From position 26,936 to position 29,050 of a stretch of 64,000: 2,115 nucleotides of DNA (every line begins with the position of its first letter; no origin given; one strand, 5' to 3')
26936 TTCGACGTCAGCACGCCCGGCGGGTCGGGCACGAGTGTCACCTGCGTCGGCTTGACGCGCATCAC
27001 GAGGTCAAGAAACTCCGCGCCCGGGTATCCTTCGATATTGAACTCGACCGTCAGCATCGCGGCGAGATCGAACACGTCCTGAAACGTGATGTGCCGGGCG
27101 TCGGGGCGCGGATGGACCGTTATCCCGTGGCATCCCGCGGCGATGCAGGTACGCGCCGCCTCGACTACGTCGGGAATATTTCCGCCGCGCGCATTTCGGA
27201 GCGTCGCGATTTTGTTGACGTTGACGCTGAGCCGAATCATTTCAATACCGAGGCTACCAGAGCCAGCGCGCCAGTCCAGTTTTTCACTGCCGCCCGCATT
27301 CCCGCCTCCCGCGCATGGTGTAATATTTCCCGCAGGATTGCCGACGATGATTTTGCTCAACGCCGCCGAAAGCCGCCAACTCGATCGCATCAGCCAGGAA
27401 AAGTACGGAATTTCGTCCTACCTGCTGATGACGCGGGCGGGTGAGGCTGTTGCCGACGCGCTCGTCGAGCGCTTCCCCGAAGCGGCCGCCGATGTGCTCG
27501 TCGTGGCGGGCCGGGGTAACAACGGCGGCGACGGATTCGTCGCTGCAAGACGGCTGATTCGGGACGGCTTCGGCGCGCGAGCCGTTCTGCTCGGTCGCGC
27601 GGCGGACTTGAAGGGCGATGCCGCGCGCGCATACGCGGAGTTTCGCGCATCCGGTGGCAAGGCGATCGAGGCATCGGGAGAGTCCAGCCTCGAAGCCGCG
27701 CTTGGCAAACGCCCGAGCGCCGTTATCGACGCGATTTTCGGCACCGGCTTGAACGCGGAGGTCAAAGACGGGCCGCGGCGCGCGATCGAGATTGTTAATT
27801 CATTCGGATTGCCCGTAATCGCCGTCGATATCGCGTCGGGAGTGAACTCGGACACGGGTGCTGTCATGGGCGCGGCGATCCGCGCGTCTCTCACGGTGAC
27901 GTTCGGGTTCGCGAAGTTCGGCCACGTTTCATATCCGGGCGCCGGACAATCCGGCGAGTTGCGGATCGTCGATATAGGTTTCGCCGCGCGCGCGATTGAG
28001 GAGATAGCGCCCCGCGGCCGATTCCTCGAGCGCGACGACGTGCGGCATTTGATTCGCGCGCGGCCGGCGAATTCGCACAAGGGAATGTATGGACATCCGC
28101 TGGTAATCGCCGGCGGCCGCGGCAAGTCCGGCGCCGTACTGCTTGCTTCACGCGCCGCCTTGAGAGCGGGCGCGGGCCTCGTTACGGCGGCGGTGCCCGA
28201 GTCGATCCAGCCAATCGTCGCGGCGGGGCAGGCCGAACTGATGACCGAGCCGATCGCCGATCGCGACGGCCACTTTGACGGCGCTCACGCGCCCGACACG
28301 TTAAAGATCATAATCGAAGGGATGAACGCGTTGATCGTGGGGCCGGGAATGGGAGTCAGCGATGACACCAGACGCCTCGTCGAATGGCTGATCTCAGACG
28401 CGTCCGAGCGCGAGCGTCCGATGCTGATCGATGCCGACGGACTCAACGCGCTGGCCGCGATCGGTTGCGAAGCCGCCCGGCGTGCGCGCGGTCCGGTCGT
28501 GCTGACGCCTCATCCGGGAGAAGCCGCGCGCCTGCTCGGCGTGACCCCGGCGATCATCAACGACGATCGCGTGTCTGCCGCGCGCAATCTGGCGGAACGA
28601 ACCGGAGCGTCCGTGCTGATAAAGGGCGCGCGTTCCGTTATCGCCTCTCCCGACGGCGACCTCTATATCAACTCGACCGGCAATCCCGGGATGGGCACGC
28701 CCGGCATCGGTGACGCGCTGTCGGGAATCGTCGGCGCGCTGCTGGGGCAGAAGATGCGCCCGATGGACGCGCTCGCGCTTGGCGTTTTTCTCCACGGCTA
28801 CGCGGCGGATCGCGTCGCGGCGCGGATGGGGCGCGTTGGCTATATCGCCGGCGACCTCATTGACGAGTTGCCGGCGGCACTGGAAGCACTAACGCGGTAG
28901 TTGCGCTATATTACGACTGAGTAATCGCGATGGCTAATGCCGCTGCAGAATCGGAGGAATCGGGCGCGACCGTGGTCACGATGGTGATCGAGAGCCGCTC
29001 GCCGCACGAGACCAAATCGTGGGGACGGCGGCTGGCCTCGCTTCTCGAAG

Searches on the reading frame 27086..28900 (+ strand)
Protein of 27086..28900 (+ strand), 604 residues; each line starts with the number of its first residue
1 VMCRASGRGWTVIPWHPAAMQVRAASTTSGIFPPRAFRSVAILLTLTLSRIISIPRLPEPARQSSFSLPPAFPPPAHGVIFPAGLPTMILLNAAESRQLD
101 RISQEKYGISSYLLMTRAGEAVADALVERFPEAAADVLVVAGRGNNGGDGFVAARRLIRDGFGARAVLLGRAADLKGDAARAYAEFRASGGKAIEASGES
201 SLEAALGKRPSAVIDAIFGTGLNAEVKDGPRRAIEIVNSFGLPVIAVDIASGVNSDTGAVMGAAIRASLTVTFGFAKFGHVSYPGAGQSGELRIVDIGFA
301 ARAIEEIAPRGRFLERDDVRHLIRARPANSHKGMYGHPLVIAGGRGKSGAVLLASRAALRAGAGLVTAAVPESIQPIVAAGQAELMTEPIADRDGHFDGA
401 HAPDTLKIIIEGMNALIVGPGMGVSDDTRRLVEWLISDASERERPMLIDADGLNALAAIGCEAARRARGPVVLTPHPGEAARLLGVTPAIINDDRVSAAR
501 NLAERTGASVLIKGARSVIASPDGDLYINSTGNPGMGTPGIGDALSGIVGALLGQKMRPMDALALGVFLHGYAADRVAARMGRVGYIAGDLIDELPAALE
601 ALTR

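Call 46: search_protein_families(library=pfam, proteins=[window:27086-28900:+], max_evalue=0.00001)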
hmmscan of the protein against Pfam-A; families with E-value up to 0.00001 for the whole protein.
window:27086-28900:+ (604 aa): 2 families
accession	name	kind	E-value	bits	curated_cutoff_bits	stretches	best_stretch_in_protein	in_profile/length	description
PF01256.23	Carb_kinase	-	8.5e-52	176.5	27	1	339-596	2-241/242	NAD(P)H-hydrate dehydratase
PF03853.21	YjeF_N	-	7.4e-44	150.1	24.9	1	114-278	4-168/169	YjeF-related protein N-terminus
